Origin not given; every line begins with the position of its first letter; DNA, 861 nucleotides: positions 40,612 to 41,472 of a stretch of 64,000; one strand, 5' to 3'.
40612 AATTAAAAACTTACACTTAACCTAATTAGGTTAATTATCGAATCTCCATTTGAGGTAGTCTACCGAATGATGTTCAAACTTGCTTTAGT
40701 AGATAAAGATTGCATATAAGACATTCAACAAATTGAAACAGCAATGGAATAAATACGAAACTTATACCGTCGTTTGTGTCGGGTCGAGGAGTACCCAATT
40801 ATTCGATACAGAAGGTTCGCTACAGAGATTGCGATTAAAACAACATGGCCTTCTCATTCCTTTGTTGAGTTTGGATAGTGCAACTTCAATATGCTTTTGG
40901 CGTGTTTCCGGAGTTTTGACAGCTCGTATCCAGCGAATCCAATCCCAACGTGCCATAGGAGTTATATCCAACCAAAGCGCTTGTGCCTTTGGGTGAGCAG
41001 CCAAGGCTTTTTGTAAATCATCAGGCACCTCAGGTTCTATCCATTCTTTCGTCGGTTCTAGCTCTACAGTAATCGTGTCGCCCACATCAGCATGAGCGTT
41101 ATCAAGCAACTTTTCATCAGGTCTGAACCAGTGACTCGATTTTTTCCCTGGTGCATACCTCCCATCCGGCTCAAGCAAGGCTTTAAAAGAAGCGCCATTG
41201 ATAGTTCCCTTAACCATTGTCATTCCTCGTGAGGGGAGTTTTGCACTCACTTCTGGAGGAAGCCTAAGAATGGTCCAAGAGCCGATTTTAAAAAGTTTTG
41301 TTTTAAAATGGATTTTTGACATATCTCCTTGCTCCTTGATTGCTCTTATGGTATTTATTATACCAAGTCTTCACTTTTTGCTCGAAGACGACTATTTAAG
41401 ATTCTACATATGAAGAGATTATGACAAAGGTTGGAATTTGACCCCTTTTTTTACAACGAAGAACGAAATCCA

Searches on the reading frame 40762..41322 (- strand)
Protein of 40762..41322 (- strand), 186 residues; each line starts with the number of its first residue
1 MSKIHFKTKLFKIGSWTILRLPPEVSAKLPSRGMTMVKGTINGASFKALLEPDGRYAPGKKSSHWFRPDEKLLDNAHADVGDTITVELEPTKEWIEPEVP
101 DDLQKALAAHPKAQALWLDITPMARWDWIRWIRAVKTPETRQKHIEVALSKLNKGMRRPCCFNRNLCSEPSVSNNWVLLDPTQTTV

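Call 34: search_protein_families(library=pfam, proteins=[window:40762-41322:-], max_evalue=0.01)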
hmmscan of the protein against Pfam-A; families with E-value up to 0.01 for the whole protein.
window:40762-41322:- (186 aa): 2 families
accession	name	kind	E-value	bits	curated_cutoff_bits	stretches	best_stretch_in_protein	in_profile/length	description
PF13376.11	OmdA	-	4.8e-20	71.7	25.6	1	96-155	1-60/60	Bacteriocin-protection, YdeI or OmpD-Associated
PF08922.17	DUF1905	-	5e-10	39.8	24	1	14-88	12-81/81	Domain of unknown function (DUF1905)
